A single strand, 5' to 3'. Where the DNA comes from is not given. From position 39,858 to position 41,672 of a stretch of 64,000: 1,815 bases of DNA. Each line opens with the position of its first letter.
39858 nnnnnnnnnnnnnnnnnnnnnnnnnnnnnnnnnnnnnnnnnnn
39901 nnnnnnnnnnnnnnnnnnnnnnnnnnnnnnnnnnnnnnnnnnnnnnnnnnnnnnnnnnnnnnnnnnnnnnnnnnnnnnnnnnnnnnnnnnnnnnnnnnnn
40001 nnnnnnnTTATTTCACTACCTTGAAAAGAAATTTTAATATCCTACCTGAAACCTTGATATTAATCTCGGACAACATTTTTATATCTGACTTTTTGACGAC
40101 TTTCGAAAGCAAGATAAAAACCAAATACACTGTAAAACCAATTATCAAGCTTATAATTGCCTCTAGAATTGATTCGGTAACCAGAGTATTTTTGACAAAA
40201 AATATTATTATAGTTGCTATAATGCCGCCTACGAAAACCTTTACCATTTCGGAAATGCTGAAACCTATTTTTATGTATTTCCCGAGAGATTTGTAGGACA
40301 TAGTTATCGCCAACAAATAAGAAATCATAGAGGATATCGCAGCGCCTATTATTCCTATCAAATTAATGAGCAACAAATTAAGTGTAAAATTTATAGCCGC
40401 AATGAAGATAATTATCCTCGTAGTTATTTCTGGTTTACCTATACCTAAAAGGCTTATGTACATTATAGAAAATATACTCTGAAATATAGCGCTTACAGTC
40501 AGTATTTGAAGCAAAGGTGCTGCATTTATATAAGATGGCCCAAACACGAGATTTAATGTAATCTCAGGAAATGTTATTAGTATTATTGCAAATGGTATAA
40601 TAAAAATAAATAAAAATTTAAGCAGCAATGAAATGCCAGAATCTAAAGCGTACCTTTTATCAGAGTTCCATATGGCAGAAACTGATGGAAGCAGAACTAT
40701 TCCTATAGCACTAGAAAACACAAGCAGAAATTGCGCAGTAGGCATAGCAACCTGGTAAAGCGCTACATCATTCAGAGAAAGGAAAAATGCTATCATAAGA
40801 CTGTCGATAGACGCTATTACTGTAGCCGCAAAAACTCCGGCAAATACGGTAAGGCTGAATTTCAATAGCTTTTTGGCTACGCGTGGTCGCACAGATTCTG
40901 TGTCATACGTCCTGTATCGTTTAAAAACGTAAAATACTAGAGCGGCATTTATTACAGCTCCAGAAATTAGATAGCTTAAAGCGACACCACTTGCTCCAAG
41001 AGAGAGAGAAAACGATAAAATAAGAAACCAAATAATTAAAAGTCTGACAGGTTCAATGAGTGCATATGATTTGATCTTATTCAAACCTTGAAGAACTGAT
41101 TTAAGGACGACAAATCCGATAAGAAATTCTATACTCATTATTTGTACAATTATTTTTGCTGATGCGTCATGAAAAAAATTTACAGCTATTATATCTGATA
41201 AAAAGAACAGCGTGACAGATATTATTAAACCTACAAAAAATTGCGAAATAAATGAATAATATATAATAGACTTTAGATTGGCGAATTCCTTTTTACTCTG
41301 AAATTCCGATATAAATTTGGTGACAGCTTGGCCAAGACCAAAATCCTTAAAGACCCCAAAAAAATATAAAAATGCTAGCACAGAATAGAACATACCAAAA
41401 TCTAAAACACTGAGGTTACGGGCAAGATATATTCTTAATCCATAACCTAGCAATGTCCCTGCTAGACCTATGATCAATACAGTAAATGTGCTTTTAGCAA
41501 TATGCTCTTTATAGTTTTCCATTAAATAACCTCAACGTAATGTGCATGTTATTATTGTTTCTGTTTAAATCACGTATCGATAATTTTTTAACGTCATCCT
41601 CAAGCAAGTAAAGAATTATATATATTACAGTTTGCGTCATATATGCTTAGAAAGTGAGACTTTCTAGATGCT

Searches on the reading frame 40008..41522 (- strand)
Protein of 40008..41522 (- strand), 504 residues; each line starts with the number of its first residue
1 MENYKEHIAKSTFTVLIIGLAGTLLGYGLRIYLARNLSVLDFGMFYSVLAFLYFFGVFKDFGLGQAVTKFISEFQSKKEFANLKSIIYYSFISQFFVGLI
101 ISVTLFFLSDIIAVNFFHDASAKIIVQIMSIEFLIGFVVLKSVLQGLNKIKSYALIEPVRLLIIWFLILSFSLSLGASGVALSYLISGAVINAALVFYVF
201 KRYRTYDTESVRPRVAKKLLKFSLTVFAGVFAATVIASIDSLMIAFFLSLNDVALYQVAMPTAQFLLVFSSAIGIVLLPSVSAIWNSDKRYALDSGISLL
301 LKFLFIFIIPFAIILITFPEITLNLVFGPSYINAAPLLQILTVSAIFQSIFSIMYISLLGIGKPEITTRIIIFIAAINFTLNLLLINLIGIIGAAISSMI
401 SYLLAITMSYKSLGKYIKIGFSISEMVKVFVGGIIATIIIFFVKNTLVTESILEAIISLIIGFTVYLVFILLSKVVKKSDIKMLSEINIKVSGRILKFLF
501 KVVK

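Call 10: search_protein_families(library=pfam, proteins=[window:40008-41522:-], max_evalue=0.0001)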
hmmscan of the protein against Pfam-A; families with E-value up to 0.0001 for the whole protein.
window:40008-41522:- (504 aa): 3 families
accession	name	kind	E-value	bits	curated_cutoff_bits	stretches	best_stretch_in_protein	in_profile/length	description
PF01943.22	Polysacc_synt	-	6.1e-27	95.2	28.2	1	9-284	2-273/274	Polysaccharide biosynthesis protein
PF13440.11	Polysacc_synt_3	-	7.1e-20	71.9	23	1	33-335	2-292/293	Polysaccharide biosynthesis protein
PF01554.23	MatE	-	6.6e-08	32.8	24.9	1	230-383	6-160/161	MatE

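Call 51: search_protein_families(library=ncbifam, proteins=[window:40008-41522:-], max_evalue=0.01)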
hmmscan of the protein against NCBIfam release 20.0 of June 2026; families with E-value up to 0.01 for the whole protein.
window:40008-41522:- (504 aa): 5 families
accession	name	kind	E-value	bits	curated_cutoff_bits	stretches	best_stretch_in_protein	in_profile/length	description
TIGR02900.1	spore_V_B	equivalog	9.7e-25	87.3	372.3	1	10-468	3-487/488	stage V sporulation protein B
NF007773.0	PRK10459.1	equivalog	5.6e-09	35.5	273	1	31-476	30-470/492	MOP flippase family protein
NF047674.1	TeichurnBiosyTuaB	equivalog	7.8e-08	31.8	580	1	31-470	31-466/469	teichuronic acid biosynthesis protein TuaB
NF050818.1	PolSacchBiosHfsF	equivalog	4.3e-06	26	700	1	64-472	58-459/468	polysaccharide biosynthesis protein HfsF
TIGR00797.1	matE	subfamily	5.7e-05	22.2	147.4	1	49-328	34-324/396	MATE family efflux transporter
